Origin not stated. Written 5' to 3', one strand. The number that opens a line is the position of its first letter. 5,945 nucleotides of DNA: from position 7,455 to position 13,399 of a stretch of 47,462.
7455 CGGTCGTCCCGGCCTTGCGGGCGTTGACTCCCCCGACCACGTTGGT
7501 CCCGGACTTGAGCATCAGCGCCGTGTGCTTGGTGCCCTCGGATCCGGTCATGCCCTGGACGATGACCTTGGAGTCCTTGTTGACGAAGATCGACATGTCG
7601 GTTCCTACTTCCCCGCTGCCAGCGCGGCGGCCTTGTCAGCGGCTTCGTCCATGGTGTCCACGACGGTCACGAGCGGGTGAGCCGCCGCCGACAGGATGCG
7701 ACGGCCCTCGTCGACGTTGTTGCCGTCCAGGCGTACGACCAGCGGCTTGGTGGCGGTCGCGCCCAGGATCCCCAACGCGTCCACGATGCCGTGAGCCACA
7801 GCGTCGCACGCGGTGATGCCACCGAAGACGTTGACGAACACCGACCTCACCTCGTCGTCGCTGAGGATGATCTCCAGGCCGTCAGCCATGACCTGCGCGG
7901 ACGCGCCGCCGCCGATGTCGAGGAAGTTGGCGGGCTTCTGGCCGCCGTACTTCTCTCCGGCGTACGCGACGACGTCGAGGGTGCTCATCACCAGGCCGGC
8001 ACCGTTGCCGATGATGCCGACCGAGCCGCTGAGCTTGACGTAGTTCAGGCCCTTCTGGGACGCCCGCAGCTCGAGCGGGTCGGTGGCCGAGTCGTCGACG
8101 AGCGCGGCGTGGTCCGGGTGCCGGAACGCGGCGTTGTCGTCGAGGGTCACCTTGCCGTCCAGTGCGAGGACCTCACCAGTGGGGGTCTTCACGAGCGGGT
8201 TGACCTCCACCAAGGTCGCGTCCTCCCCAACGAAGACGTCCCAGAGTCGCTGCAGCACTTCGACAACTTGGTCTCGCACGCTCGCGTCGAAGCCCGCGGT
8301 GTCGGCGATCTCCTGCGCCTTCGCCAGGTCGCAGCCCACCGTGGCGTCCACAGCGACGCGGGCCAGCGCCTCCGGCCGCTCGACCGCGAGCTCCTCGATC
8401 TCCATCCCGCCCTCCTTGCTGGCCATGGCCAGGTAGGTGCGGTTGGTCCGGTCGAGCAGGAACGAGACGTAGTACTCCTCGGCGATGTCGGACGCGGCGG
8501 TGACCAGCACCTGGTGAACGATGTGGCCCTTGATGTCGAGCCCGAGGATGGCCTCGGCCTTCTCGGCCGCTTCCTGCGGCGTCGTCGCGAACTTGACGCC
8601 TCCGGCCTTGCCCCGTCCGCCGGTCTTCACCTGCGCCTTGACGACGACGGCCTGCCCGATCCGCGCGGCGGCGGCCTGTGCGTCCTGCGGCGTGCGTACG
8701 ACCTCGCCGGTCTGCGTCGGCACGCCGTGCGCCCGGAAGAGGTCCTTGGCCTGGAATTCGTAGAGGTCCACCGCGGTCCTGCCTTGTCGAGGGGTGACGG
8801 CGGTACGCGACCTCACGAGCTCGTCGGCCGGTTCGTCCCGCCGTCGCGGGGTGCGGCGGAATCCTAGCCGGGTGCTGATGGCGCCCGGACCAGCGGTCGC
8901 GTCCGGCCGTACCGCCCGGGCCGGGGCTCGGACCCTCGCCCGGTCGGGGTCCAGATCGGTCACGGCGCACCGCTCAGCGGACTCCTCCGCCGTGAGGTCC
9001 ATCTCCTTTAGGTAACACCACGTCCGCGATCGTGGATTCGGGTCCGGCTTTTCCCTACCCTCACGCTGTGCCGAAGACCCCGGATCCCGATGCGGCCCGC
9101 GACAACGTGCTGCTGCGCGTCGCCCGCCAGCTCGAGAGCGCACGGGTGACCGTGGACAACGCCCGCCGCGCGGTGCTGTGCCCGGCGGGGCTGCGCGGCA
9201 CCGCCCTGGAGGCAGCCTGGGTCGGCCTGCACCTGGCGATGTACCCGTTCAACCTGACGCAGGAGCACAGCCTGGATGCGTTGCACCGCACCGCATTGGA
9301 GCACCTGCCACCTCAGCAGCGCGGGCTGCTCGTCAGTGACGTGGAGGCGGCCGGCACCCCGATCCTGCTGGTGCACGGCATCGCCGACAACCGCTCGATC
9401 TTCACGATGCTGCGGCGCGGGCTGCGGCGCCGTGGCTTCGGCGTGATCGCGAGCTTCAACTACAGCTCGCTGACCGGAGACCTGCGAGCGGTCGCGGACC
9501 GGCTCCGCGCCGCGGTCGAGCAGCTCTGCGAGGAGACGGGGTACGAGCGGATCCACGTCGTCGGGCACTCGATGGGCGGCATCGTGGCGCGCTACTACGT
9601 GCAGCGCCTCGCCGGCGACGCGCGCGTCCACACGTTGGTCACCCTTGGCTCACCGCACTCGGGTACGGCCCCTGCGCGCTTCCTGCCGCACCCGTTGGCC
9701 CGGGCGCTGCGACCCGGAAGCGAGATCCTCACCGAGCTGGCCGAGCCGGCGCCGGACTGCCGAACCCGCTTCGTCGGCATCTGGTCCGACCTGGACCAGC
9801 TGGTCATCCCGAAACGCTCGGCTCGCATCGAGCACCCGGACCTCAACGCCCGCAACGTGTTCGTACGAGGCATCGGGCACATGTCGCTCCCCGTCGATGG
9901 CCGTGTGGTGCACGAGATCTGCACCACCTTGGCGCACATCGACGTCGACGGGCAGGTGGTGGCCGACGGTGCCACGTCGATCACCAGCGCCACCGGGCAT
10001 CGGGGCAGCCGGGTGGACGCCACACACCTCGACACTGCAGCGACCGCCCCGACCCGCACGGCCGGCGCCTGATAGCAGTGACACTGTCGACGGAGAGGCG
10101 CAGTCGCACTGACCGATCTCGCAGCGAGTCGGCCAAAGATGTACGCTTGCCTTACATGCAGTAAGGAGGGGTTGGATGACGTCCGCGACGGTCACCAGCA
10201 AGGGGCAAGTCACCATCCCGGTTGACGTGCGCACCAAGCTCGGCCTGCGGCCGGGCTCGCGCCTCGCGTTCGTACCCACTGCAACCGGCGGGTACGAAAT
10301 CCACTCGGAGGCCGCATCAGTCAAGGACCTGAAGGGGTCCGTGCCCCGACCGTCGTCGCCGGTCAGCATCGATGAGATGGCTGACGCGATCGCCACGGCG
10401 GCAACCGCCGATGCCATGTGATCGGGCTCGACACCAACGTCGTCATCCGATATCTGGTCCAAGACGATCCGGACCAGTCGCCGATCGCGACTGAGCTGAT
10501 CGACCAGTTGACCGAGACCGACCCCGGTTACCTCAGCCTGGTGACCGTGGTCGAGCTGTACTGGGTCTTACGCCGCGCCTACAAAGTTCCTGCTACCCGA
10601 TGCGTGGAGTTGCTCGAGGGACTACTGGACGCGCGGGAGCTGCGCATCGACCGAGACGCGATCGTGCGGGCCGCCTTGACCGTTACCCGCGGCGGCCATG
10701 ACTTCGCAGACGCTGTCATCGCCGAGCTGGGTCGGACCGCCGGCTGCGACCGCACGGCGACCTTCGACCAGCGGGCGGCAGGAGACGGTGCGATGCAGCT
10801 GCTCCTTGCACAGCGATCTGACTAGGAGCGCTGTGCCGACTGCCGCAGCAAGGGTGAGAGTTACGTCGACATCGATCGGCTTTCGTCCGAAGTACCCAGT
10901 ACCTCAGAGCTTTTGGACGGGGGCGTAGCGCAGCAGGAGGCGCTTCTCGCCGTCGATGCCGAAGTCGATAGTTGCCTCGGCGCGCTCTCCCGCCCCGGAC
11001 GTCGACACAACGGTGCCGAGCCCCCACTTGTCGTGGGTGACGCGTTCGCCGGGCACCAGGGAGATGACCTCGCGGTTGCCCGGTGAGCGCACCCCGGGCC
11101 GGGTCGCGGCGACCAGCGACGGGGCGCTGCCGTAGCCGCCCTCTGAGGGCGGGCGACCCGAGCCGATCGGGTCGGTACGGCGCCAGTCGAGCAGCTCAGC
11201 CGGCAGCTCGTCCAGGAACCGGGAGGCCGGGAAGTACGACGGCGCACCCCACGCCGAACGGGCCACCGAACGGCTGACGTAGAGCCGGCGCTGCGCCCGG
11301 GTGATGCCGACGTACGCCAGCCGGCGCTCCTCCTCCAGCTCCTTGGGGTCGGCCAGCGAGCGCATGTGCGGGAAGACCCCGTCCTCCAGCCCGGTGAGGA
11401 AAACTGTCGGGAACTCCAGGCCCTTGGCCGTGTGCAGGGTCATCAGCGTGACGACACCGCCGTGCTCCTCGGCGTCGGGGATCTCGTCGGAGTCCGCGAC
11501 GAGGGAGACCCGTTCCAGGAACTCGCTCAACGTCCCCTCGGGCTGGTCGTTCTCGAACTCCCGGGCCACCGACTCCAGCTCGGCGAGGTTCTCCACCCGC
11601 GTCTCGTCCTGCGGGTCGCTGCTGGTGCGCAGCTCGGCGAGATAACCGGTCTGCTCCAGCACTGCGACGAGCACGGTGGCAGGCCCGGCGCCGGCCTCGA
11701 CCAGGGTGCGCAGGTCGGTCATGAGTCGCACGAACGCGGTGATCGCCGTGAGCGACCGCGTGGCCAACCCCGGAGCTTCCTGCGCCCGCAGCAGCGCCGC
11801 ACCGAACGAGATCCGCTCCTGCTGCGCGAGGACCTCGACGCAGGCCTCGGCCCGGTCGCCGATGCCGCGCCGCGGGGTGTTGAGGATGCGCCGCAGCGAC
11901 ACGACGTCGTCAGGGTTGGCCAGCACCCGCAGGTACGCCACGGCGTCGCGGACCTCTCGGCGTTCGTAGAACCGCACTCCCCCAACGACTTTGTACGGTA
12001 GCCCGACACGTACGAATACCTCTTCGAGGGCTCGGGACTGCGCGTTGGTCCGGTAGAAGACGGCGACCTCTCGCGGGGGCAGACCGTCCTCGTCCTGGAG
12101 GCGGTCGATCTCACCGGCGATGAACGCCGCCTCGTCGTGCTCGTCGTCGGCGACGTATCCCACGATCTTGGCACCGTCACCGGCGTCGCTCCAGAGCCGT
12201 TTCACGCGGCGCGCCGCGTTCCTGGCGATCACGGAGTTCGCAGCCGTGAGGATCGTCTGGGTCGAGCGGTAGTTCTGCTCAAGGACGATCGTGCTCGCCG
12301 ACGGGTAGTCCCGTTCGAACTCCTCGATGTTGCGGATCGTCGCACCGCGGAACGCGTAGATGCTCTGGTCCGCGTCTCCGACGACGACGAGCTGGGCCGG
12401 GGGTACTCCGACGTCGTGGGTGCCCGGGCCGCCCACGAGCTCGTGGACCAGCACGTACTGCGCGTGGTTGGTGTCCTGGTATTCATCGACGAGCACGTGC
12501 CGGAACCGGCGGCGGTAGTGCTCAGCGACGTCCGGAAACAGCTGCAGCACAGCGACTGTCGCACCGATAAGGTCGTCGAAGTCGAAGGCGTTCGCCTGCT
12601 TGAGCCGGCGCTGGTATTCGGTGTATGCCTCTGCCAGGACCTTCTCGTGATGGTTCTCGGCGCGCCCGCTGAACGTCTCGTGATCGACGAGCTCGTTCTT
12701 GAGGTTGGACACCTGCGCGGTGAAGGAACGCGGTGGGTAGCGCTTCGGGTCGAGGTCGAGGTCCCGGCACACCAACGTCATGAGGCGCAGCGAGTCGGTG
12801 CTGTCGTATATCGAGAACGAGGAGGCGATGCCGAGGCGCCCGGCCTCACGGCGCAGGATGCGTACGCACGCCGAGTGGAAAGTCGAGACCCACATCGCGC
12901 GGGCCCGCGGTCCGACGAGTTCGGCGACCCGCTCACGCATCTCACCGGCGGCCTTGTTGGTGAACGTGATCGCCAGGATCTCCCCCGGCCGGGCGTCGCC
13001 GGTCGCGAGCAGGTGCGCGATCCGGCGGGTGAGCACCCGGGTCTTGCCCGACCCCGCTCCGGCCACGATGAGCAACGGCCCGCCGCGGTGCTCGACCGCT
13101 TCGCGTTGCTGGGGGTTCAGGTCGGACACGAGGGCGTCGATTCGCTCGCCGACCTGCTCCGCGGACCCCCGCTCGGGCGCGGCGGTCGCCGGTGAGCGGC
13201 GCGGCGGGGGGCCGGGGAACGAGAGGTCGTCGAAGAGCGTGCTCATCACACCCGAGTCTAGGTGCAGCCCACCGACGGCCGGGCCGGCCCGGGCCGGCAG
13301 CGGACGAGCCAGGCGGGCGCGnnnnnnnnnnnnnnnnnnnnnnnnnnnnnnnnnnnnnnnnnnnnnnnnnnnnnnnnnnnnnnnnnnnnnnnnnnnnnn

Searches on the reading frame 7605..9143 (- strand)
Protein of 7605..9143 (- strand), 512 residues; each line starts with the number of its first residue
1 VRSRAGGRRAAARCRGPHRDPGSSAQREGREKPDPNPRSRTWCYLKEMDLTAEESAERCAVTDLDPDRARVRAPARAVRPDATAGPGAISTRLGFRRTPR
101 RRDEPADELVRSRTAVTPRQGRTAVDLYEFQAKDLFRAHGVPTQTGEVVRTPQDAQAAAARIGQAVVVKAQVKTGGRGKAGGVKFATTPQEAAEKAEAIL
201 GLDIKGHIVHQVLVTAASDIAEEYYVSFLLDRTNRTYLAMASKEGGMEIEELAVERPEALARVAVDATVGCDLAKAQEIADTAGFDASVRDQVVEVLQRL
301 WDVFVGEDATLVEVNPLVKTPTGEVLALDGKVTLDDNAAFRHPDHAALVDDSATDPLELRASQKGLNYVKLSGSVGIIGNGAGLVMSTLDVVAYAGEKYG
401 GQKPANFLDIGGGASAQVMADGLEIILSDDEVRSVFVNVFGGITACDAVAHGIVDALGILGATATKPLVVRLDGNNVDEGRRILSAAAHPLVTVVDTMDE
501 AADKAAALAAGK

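Call 76: search_protein_families(library=pfam, proteins=[window:7605-9143:-], max_evalue=0.00001)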
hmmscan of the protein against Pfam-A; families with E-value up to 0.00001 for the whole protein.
window:7605-9143:- (512 aa): 4 families
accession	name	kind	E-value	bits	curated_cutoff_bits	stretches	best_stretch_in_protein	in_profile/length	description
PF08442.15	ATP-grasp_2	-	1.8e-68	230.6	29.5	1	126-318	1-201/202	ATP-grasp domain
PF00549.24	Ligase_CoA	-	2.2e-17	63.8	24.5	1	380-502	3-125/128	CoA-ligase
PF24948.1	Citrate_synth_N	-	2.2e-12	47.3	83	1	163-341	51-227/232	ATP-citrate synthase ATP-grasp domain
PF13549.11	ATP-grasp_5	-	2.2e-09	37.4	27.6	1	127-334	10-221/221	ATP-grasp domain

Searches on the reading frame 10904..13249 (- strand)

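Call 76: search_protein_families(library=pfam, proteins=[window:10904-13249:-], max_evalue=0.00001)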
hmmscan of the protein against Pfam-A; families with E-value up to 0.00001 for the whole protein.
window:10904-13249:- (781 aa): 6 families
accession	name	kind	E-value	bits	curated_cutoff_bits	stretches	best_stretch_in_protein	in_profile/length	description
PF00580.27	UvrD-helicase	-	2.3e-90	303.4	23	1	44-316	1-271/271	UvrD/REP helicase N-terminal domain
PF13361.12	UvrD_C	-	4.2e-74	250.5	25.6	2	321-467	1-146/350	UvrD-like helicase C-terminal domain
PF13245.12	AAA_19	-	9.7e-22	78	25.1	1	48-301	1-134/134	AAA domain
PF21196.3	PcrA_UvrD_tudor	-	8e-14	51.7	23.9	1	734-780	2-48/48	PcrA/UvrD tudor domain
PF13538.12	UvrD_C_2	-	3.2e-09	36.9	27.4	1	601-658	3-51/52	UvrD-like helicase C-terminal domain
PF13604.12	AAA_30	-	2.4e-06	27.9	27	0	44-108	2-66/191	AAA domain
